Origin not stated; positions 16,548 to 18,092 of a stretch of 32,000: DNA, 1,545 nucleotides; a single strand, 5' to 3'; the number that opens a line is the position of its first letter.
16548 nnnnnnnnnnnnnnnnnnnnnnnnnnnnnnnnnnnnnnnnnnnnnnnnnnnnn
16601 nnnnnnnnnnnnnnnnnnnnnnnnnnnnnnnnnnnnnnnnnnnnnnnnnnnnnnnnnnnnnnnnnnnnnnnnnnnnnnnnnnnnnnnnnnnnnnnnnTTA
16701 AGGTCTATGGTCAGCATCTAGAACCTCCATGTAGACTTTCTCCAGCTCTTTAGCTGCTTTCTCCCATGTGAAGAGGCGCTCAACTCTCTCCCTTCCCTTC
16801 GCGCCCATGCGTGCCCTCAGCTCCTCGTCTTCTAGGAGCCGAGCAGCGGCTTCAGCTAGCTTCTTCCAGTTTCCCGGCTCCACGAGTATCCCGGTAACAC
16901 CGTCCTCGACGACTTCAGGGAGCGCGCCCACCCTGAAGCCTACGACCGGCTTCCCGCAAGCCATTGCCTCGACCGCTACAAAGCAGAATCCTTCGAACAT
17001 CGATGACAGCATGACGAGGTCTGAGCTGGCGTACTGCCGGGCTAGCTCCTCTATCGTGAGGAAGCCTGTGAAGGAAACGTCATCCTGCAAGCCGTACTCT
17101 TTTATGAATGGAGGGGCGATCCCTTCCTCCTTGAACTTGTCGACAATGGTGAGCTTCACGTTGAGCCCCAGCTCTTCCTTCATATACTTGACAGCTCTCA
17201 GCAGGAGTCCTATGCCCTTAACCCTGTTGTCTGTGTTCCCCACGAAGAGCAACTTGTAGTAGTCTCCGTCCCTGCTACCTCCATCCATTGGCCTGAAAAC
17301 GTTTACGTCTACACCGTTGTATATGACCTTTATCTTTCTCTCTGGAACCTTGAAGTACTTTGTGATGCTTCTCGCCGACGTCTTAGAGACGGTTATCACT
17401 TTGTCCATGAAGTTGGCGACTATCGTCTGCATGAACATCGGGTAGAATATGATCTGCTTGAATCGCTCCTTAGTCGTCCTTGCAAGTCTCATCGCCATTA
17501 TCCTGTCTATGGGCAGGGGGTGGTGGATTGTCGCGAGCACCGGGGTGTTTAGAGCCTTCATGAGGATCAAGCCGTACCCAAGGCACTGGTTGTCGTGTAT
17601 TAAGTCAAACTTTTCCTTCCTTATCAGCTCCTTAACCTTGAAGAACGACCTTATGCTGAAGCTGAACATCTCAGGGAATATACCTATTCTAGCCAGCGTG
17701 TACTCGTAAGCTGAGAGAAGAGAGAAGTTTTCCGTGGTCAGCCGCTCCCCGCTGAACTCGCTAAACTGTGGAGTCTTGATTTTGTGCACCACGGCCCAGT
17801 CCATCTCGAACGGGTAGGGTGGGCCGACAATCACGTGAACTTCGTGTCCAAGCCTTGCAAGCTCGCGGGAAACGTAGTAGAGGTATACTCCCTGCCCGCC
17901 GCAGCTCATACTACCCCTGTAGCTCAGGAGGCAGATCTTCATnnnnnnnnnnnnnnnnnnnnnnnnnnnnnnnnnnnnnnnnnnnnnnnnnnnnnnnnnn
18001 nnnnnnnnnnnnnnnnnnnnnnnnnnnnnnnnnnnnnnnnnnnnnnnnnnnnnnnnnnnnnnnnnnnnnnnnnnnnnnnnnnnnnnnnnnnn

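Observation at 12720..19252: Six-gene GT4-GT4-methyltransferase-B12 radical SAM-methyltransferase-methyltransferase block: candidate unknown glyco/methyl-tailoring pathway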

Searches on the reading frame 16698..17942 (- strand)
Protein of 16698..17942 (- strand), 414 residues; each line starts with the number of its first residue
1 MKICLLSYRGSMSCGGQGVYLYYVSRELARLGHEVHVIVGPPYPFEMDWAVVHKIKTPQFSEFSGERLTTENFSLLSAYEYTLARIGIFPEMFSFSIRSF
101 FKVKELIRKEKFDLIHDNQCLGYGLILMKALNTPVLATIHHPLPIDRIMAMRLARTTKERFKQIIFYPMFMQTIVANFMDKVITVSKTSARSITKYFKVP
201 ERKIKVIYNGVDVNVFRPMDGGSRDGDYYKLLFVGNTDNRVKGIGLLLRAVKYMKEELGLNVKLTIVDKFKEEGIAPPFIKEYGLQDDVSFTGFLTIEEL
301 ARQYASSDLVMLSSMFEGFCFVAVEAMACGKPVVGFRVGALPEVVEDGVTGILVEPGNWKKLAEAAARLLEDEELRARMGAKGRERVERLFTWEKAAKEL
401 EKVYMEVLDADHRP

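Call 3: search_protein_families(library=pfam, proteins=[window:16698-17942:-], max_evalue=0.01)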
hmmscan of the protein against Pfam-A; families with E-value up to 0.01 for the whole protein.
window:16698-17942:- (414 aa): 8 families
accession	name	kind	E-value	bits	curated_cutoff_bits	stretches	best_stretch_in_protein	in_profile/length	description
PF00534.26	Glycos_transf_1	-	4.1e-39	134.3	26.4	1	225-386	12-172/172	Glycosyl transferases group 1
PF13692.12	Glyco_trans_1_4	-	7.9e-33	114.2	27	1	230-372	3-142/142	Glycosyl transferases group 1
PF13439.12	Glyco_transf_4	-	2.6e-29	102.9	28.5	1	15-214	2-169/170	Glycosyltransferase Family 4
PF13579.12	Glyco_trans_4_4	-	7.3e-16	59.3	29.7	1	15-210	1-158/158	Glycosyl transferase 4-like domain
PF20706.3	GT4-conflict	-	4.6e-13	49.4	26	1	180-400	148-385/385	Family 4 Glycosyltransferase in conflict systems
PF13524.12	Glyco_trans_1_2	-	2.2e-11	44.3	25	1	288-401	28-143/144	Glycosyl transferase-like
PF08323.17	Glyco_transf_5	-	0.00038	20.7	22.7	1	14-196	15-227/239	Starch synthase catalytic domain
PF13477.12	Glyco_trans_4_2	-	0.0018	18.9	23.4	0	94-140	57-107/139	Glycosyl transferase 4-like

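Call 8: search_protein_families(library=ncbifam, proteins=[window:16698-17942:-], max_evalue=0.001)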
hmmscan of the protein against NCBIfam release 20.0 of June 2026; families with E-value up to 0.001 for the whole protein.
window:16698-17942:- (414 aa): 41 families (the best 25 are shown)
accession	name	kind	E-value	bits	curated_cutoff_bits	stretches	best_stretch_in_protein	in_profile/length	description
TIGR03999.1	thiol_BshA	equivalog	6.6e-38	130.6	273.7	1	177-408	143-374/375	N-acetyl-alpha-D-glucosaminyl L-malate synthase BshA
TIGR03449.1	mycothiol_MshA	equivalog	3.6e-36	124.9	462.5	1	108-408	99-404/406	D-inositol-3-phosphate glycosyltransferase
TIGR02149.1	glgA_Coryne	subfamily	6.3e-36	124.3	302.4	1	177-408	143-391/391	glycogen synthase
TIGR03088.1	stp2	hypoth_equivalog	1.3e-34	119.9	409.05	1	170-408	128-374/374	TIGR03088 family PEP-CTERM/XrtA system glycosyltransferase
NF041876.1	EPS_EpsE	equivalog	2.9e-32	112.4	400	1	201-400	185-389/389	exopolysaccharide biosynthesis GT4 family glycosyltransferase EpsE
NF053787.1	GlcN_PG_synth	equivalog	6.1e-26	91.1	480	1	129-408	103-360/361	N-acetylglucosaminyl phosphatidylglycerol synthase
TIGR04157.1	glyco_rSAM_CFB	subfamily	7.8e-22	77.8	400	1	171-404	162-406/406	TIGR04157 family glycosyltransferase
NF041010.1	glycosy_Agl16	equivalog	1.3e-20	73.6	575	1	171-407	126-351/352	glycosylation protein Agl16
TIGR04063.1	stp3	hypoth_equivalog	1.4e-19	70.3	442.05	1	171-408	150-396/397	TIGR04063 family PEP-CTERM/XrtA system glycosyltransferase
NF050063.1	ProtGlycPglJ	equivalog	3.8e-19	69.1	500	1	170-391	136-351/363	N-acetylgalactosamine-N,N'-diacetylbacillosaminyl-diphospho-undecaprenol 4-alpha-N-acetylgalactosaminyltransferase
NF038229.1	Glyco4_Geo_Pelo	equivalog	5.7e-19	68.3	400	1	180-408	111-337/338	GPMC system family 4 glycosyltransferase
TIGR04047.1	MSMEG_0565_glyc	hypoth_equivalog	2.2e-17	63.2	259.85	1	178-405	138-372/373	MSMEG_0565 family glycosyltransferase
NF012028.0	PRK15484.1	subfamily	3.1e-17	62.7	618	1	230-405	195-376/380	lipopolysaccharide N-acetylglucosaminyltransferase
NF047684.1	TeichurnBiosyTuaC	equivalog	1.9e-14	53.4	550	1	231-408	222-390/391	teichuronic acid biosynthesis protein TuaC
NF038255.1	exopoly_VpsD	equivalog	2.5e-14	53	300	1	97-408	87-380/381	VpsD family glycosyltransferase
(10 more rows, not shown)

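Call 22: search_solved_structures(query=window:16698-17942:-, max_evalue=1e-10)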
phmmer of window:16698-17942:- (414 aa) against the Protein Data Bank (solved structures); distinct sequences matched with E-value up to 1e-10: 29.
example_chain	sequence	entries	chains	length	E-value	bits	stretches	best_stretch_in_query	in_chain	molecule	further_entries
7qsg_A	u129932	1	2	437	8.6e-68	232.5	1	1-406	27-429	D-inositol 3-phosphate glycosyltransferase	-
2jjm_A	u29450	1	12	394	1.8e-29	106.3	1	182-411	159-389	GLYCOSYL TRANSFERASE, GROUP 1 FAMILY PROTEIN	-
3mbo_A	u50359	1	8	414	2.2e-29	106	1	182-411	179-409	Glycosyltransferase, group 1 family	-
5d00_A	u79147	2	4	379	1.4e-27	100.1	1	177-408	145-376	N-acetyl-alpha-D-glucosaminyl L-malate synthase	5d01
6kih_A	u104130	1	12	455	5.2e-25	91.6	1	173-408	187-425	Tll1590 protein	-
3c4q_A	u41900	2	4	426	5.4e-21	78.4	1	10-408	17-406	Predicted glycosyltransferases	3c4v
3c48_A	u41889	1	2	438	6.1e-21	78.2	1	10-408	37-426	Predicted glycosyltransferases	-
3fro_A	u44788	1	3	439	1.2e-19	74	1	1-409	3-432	GlgA glycogen synthase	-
2bis_A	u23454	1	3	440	1.3e-19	73.9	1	1-409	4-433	GLGA GLYCOGEN SYNTHASE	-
3l01_A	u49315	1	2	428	4.8e-19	72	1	1-404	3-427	GlgA glycogen synthase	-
5i45_A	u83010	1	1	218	8.7e-15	58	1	279-408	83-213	Glycosyl transferases group 1 family protein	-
4n9w_A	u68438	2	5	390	1.7e-14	57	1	204-408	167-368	GDP-mannose-dependent alpha-(1-2)-phosphatidylinositol mannosyltransferase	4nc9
6d9t_A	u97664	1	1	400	1.7e-14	57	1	180-409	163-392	Glycosyl transferase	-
2gej_A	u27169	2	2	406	2e-14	56.8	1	203-408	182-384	PHOSPHATIDYLINOSITOL MANNOSYLTRANSFERASE (PimA)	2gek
6n1x_A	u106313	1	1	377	2.6e-14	56.4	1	180-406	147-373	Glycosyltransferase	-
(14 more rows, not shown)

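Call 29: find_homologous_proteins(query=window:16698-17942:-, max_evalue=1e-30)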
Query window:16698-17942:- (414 aa): 7172 proteins with E <= 1e-30 among 8000 candidates; the best 120 are listed. Only proteins of 227 to 725 residues were searched: fused or split forms outside these lengths cannot appear, so this answer is no evidence that the protein stands alone or is whole; lengths 'longer' or 'shorter' looks for them.
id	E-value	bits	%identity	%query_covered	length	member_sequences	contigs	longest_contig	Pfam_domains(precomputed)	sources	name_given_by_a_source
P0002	3.8e-264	894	94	100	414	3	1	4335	PF00534.27,PF13579.13,PF13524.13,PF13439.13,PF20706.4,PF13692.13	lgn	-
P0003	2.1e-248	842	88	100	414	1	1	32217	PF00534.27,PF13579.13,PF08323.18,PF13524.13,PF13439.13,PF20706.4,PF13692.13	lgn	-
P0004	1.2e-239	813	85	100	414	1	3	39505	PF00534.27,PF13477.13,PF13579.13,PF08323.18,PF13524.13,PF13439.13,PF20706.4,PF13692.13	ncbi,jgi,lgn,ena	-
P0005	1.3e-230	784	81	100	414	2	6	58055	PF00534.27,PF13579.13,PF08323.18,PF13524.13,PF13439.13,PF20706.4,PF13692.13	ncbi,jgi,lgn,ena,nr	ncbi:MAG: glycosyltransferase family 4 protein [Candidatus Freyarchaeota archaeon]|nr:glycosyltransf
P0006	8.6e-219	745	86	91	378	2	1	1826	PF00534.27,PF13579.13,PF13524.13,PF13439.13,PF20706.4,PF13692.13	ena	-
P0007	1.0e-178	613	63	99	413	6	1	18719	PF00534.27,PF13579.13,PF08323.18,PF13524.13,PF13439.13,PF20706.4,PF13692.13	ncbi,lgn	-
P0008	1.1e-178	613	63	100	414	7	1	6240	PF00534.27,PF13579.13,PF08323.18,PF13524.13,PF13439.13,PF20706.4,PF13692.13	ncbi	ncbi:MAG: glycosyltransferase family 4 protein [Candidatus Jordarchaeaceae archaeon]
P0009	4.0e-178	611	62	100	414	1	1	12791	PF00534.27,PF13579.13,PF13524.13,PF13439.13,PF20706.4,PF13692.13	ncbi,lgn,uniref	ncbi:MAG: glycosyltransferase family 4 protein [Candidatus Jordarchaeum sp.]|uniref:glycosyltransfer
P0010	3.0e-177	608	61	100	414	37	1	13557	PF00534.27,PF13579.13,PF08323.18,PF13524.13,PF13439.13,PF20706.4,PF13692.13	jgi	jgi:glycosyltransferase involved in cell wall biosynthesis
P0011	3.8e-177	607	62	99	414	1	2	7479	PF00534.27,PF13579.13,PF08323.18,PF13524.13,PF13439.13,PF20706.4,PF13692.13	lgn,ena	-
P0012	1.1e-172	593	60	100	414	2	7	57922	PF00534.27,PF13579.13,PF08323.18,PF13524.13,PF13439.13,PF20706.4,PF13692.13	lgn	-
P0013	4.5e-170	584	62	97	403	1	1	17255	PF00534.27,PF13579.13,PF13524.13,PF13439.13,PF20706.4,PF13692.13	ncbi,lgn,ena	-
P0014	2.5e-138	480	60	82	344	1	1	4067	PF00534.27,PF13579.13,PF13524.13,PF13439.13,PF20706.4,PF13692.13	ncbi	ncbi:MAG: glycosyltransferase family 4 protein, partial [Candidatus Jordarchaeaceae archaeon]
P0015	8.7e-127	442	51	99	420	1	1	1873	PF00534.27,PF13579.13,PF08323.18,PF13524.13,PF13439.13,PF20706.4,PF13692.13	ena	-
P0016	1.3e-126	441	50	99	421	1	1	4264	PF00534.27,PF13579.13,PF13524.13,PF13439.13,PF20706.4,PF13692.13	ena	-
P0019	8.9e-125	435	50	99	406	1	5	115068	PF00534.27,PF13579.13,PF08323.18,PF13524.13,PF13439.13,PF20706.4,PF13692.13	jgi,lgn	jgi:glycosyltransferase involved in cell wall biosynthesis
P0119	5.8e-115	403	50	99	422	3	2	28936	PF00534.27,PF13579.13,PF13524.13,PF13439.13,PF20706.4,PF13692.13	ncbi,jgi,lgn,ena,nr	ncbi:MAG TPA: glycosyltransferase family 1 protein [Methanomicrobia archaeon]|nr:glycosyltransferase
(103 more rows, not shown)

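Call 31: find_encoding_contigs(protein=P0019, flank=8000, max_places=2)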
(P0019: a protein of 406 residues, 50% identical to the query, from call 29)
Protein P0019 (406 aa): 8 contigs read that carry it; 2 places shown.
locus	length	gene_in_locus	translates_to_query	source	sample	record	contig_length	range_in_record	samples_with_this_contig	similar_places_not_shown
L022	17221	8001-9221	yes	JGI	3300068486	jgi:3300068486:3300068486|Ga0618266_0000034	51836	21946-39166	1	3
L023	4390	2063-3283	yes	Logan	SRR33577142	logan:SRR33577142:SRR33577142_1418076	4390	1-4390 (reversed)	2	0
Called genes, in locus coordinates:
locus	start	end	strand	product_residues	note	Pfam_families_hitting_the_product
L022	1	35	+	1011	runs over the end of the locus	PF00146:NADHdh, PF14691:Fer4_20, PF01262:AlaDh_PNT_C (faint), PF07992:Pyr_redox_2, PF13450:NAD_binding_8 (weak), PF13738:Pyr_redox_3, PF12838:Fer4_7, PF13187:Fer4_9 (weak), +2 more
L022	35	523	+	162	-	PF00499:Oxidored_q3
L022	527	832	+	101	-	PF00420:Oxidored_q2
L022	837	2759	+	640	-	PF00662:Proton_antipo_N, PF00361:Proton_antipo_M, PF06455:NADH5_C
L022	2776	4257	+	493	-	PF00361:Proton_antipo_M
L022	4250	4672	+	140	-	PF00293:NUDIX, PF14815:NUDIX_4 (weak)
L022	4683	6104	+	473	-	PF00361:Proton_antipo_M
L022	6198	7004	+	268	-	PF01513:NAD_kinase, PF20143:NAD_kinase_C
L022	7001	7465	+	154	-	PF00583:Acetyltransf_1, PF13508:Acetyltransf_7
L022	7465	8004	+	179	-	PF28549:NDPSase_N (weak), PF00293:NUDIX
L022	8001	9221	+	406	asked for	PF08323:Glyco_transf_5 (faint), PF13439:Glyco_transf_4, PF13579:Glyco_trans_4_4, PF20706:GT4-conflict, PF00534:Glycos_transf_1, PF13692:Glyco_trans_1_4, PF13524:Glyco_trans_1_2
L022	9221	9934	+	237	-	PF01209:Ubie_methyltran, PF13489:Methyltransf_23, PF13847:Methyltransf_31, PF08241:Methyltransf_11, PF08242:Methyltransf_12, PF13649:Methyltransf_25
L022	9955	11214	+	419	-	PF13439:Glyco_transf_4, PF13579:Glyco_trans_4_4, PF20706:GT4-conflict, PF00534:Glycos_transf_1, PF13692:Glyco_trans_1_4, PF13524:Glyco_trans_1_2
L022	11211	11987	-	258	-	PF01209:Ubie_methyltran, PF13489:Methyltransf_23, PF13847:Methyltransf_31, PF08241:Methyltransf_11, PF08242:Methyltransf_12, PF13649:Methyltransf_25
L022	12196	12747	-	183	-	PF05683:Fumerase_C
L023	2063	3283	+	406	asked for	PF08323:Glyco_transf_5 (faint), PF13439:Glyco_transf_4, PF13579:Glyco_trans_4_4, PF20706:GT4-conflict, PF00534:Glycos_transf_1, PF13692:Glyco_trans_1_4, PF13524:Glyco_trans_1_2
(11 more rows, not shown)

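Call 32: find_encoding_contigs(protein=P0119, flank=8000, max_places=2)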
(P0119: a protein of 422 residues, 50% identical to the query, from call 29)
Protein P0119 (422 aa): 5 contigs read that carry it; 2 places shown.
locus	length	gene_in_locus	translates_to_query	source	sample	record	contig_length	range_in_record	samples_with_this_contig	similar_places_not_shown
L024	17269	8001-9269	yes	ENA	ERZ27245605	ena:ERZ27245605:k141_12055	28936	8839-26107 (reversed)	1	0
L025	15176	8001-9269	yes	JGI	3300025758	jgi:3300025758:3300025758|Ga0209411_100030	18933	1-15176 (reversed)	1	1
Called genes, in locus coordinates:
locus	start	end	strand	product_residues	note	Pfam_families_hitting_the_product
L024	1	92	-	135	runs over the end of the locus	PF12172:zf-ChsH2, PF01796:OB_ChsH2_C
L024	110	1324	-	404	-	PF00108:Thiolase_N, PF00109:ketoacyl-synt, PF22691:Thiolase_C_1, PF02803:Thiolase_C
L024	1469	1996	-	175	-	-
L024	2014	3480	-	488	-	PF03598:CdhC, PF19436:ACS_CODH_B_C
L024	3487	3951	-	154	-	-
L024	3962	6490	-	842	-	PF03063:Prismane, PF12838:Fer4_7 (weak), PF13187:Fer4_9 (weak)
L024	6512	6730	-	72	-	PF00643:zf-B_box (weak), PF22586:ANCHR-like_BBOX (weak)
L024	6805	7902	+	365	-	PF00155:Aminotran_1_2, PF04864:Alliinase_C (faint)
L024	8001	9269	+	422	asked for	PF13439:Glyco_transf_4, PF13579:Glyco_trans_4_4, PF20706:GT4-conflict, PF00534:Glycos_transf_1, PF13692:Glyco_trans_1_4, PF13524:Glyco_trans_1_2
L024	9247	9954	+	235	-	PF01209:Ubie_methyltran, PF02353:CMAS, PF07021:MetW (weak), PF13489:Methyltransf_23, PF13847:Methyltransf_31, PF08241:Methyltransf_11, PF08242:Methyltransf_12, PF13649:Methyltransf_25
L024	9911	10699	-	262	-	PF01209:Ubie_methyltran, PF02353:CMAS (weak), PF08003:Methyltransf_9, PF13489:Methyltransf_23, PF13847:Methyltransf_31, PF08241:Methyltransf_11, PF08242:Methyltransf_12, PF13649:Methyltransf_25, +1 more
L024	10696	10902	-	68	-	-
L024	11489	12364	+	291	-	PF13793:Pribosyltran_N, PF00156:Pribosyltran, PF14572:Pribosyl_synth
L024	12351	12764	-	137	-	PF18902:DUF5658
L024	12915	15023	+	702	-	PF01496:V_ATPase_I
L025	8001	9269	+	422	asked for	PF13439:Glyco_transf_4, PF13579:Glyco_trans_4_4, PF20706:GT4-conflict, PF00534:Glycos_transf_1, PF13692:Glyco_trans_1_4, PF13524:Glyco_trans_1_2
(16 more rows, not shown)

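Call 33: find_encoding_contigs(protein=P0012, flank=8000, max_places=2)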
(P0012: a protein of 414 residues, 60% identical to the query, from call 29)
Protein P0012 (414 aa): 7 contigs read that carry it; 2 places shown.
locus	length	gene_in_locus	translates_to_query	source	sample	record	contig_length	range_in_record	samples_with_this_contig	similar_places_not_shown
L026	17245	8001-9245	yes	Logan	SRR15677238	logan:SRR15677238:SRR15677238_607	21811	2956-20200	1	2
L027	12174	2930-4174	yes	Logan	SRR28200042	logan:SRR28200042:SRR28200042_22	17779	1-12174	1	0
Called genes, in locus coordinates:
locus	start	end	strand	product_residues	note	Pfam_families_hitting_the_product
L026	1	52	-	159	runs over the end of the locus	PF09183:DUF1947, PF01472:PUA, PF26292:PUA_elF2D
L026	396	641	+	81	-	PF01423:LSM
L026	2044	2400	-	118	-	PF16992:RNA_pol_RpbG (weak), PF03870:RNA_pol_Rpb8 (faint)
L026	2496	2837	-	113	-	-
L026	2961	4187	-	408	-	-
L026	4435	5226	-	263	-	-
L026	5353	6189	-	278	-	PF02146:SIR2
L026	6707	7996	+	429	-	PF13439:Glyco_transf_4, PF20706:GT4-conflict (weak), PF00534:Glycos_transf_1, PF13692:Glyco_trans_1_4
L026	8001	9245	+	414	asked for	PF08323:Glyco_transf_5 (faint), PF13439:Glyco_transf_4, PF13579:Glyco_trans_4_4, PF20706:GT4-conflict, PF00534:Glycos_transf_1, PF13692:Glyco_trans_1_4, PF13524:Glyco_trans_1_2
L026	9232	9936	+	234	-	PF13489:Methyltransf_23, PF13847:Methyltransf_31, PF08241:Methyltransf_11, PF13649:Methyltransf_25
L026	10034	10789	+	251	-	PF01209:Ubie_methyltran (faint), PF13489:Methyltransf_23, PF13847:Methyltransf_31, PF08241:Methyltransf_11, PF08242:Methyltransf_12, PF13649:Methyltransf_25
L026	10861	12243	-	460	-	PF02629:CoA_binding, PF13380:CoA_binding_2, PF13607:Succ_CoA_lig, PF19045:Ligase_CoA_2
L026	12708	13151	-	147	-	-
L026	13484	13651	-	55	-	-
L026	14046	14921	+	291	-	-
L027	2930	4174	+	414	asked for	PF08323:Glyco_transf_5 (faint), PF13439:Glyco_transf_4, PF13579:Glyco_trans_4_4, PF20706:GT4-conflict, PF00534:Glycos_transf_1, PF13692:Glyco_trans_1_4, PF13524:Glyco_trans_1_2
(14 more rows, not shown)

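Call 37: find_related_loci(query=A1, collection=genome_contigs, flank=8000)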
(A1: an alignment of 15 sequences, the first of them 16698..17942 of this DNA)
Query A1 (414 aa) in genome_contigs; peptide patterns used: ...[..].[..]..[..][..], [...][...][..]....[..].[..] (x = any residue, [..] = any of these).
600 stretches matched a pattern (row limit reached: there are more); 587 encode a relative of the query (tblastn E <= 1e-3); the best 80 are kept; 80 distinct loci.
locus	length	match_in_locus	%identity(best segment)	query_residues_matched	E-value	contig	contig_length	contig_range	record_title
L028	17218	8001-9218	49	1-408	2e-126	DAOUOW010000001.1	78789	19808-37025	MAG TPA_asm: Chloroflexota bacterium isolate CSMAG_84 CSMAG_84_k119_21530_length_78789_cov_23.9942, whole genome shotgun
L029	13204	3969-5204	43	1-408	3e-108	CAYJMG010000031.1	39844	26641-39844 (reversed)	MAG TPA_asm: uncultured Dehalococcoidia bacterium isolate ERP124720_co1_124 genome assembly, contig: NODE_1370_length_39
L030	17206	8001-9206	43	1-404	2e-100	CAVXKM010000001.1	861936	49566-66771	MAG: uncultured Spirochaetota bacterium isolate MFD02979.bin.2.4 genome assembly, contig: contig_15191, whole genome sho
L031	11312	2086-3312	38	1-413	2e-85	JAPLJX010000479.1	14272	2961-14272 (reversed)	MAG: Deltaproteobacteria bacterium isolate LacPavin_0818_WC55_MAG_56_7 LacPavin_0818_WC55_scaffold_98895, whole genome s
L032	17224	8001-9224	38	1-413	5e-78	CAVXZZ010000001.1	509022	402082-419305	MAG: uncultured delta proteobacterium isolate MFD03804.bin.1.84 genome assembly, contig: contig_12033, whole genome shot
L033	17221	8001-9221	37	1-413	4e-77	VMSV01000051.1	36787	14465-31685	MAG: Desulfobacteraceae bacterium isolate S2_4 k141_229186, whole genome shotgun sequence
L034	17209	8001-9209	36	1-408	4e-76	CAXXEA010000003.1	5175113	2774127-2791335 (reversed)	MAG: Desulfobacterales bacterium isolate 84c40b14-595f-4247-b5ef-7e7784979392 genome assembly, contig: contig_3, whole g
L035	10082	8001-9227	36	1-413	3e-72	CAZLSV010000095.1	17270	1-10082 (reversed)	MAG TPA_asm: uncultured Desulfatibacillum sp. isolate binchicken_co266_254 genome assembly, contig: NODE_5426_length_172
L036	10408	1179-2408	36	1-408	6e-70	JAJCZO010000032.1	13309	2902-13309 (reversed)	MAG: Deltaproteobacteria bacterium isolate OFTM293 OFTM293_31, whole genome shotgun sequence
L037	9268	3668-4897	33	1-413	1e-69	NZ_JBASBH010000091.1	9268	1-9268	MAG: Parvibaculum sp. isolate MFD12221_ilm_asm_bin8 k127_11750, whole genome shotgun sequence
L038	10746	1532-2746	35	1-410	1e-66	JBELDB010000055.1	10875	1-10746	MAG: Congregibacter sp. isolate REMEI049_ass_metaspades_bin.74 NODE_7059_length_10875_cov_27.331146, whole genome shotgu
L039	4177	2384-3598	32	1-410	7e-61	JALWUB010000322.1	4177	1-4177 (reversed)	MAG: Robiginitomaculum sp. isolate M2_metabat2_scaf2bin.243 M2_NODE_42756_length_4177_cov_7.820000, whole genome shotgun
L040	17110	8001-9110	35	1-409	9e-55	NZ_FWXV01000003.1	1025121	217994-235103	Kibdelosporangium aridum strain DSM 43828, whole genome shotgun sequence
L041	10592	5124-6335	32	1-410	2e-53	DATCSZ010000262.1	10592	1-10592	MAG TPA_asm: Pseudomonadales bacterium isolate SMAG_U7318 k141_149018, whole genome shotgun sequence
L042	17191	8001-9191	31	1-410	8e-42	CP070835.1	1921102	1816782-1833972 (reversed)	MAG: Candidatus Bathyarchaeota archaeon isolate bin106 chromosome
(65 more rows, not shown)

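Call 41: search_protein_families(library=pfam, proteins=[L031:755-1804:-, L031:3901-5052:+, L031:5121-5843:+, L031:5972-7639:+, L031:8508-9161:+, L031:8998-10536:+, L031:10540-11226:+, L040:9811-10782:+, L040:10818-12041:+, L040:5732-7951:+], max_evalue=0.0001)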
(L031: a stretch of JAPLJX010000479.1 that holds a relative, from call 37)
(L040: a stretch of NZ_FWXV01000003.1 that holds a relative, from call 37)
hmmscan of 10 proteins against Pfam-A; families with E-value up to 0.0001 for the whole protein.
L031:755-1804:- (349 aa): 2 families
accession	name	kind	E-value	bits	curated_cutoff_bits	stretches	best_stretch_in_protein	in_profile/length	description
PF00702.32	Hydrolase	-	1.7e-12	48.6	26.4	1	17-305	2-189/191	haloacid dehalogenase-like hydrolase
PF13419.12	HAD_2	-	4.6e-11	43.6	23.8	1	208-307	87-172/178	Haloacid dehalogenase-like hydrolase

L031:3901-5052:+ (383 aa): 0 families

L031:5121-5843:+ (240 aa): 2 families
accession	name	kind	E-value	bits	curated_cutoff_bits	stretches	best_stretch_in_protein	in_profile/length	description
PF00132.30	Hexapep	-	3.3e-14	52.3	27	1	137-169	2-34/36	Bacterial transferase hexapeptide (six repeats)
PF14602.12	Hexapep_2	-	2.4e-07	30.8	27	1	136-169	1-32/34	Hexapeptide repeat of succinyl-transferase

L031:5972-7639:+ (555 aa): 2 families
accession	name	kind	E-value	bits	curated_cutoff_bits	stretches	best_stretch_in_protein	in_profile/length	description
PF04055.27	Radical_SAM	-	2.3e-27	96.7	29.5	1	197-359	1-166/166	Radical SAM superfamily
PF02310.24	B12-binding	-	1.2e-25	90.2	32.1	1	26-136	12-120/121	B12 binding domain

L031:8508-9161:+ (217 aa): 2 families
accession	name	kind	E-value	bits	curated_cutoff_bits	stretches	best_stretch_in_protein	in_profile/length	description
PF13597.11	NRDD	-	4.4e-30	105.3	26.2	1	119-216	1-99/562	Anaerobic ribonucleoside-triphosphate reductase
PF03477.21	ATP-cone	-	6.2e-21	75.2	25.8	1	4-92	2-87/88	ATP cone domain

L031:8998-10536:+ (512 aa): 1 family
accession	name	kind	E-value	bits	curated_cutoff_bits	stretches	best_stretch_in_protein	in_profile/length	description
PF13597.11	NRDD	-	9.3e-156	520.2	26.2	1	56-510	129-562/562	Anaerobic ribonucleoside-triphosphate reductase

L031:10540-11226:+ (228 aa): 2 families
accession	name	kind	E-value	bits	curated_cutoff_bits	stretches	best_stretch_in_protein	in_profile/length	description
PF04055.27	Radical_SAM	-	4.3e-21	76.2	29.5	1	21-164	1-151/166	Radical SAM superfamily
PF13353.11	Fer4_12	-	5.9e-10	40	22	1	20-127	8-117/137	4Fe-4S single cluster domain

L040:9811-10782:+ (323 aa): 0 families

L040:10818-12041:+ (407 aa): 0 families

L040:5732-7951:+ (739 aa): 1 family
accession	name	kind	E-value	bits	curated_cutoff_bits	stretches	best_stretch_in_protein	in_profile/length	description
PF00656.27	Peptidase_C14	-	1.1e-05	25.7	21.4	1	51-142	43-134/233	Caspase domain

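Call 42: search_solved_structures(query=L040:9811-10782:+, max_evalue=0.001)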
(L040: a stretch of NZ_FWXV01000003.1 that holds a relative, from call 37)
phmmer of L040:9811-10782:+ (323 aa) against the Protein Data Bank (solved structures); distinct sequences matched with E-value up to 0.001: 1.
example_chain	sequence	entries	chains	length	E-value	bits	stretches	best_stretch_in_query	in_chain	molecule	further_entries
7qsj_A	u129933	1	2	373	6.2e-93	315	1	4-312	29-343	Methylmannose polysaccharide hydrolase (MmpH)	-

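Call 43: search_solved_structures(query=L040:8001-9116:+, max_evalue=1e-20)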
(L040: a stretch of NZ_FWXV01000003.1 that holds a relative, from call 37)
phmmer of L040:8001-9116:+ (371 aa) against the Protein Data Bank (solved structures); distinct sequences matched with E-value up to 1e-20: 2.
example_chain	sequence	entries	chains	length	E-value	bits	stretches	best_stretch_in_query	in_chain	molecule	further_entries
7qsg_A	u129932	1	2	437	3e-94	319.3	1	1-368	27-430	D-inositol 3-phosphate glycosyltransferase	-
6kih_A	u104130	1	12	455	1.6e-21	80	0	251-369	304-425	Tll1590 protein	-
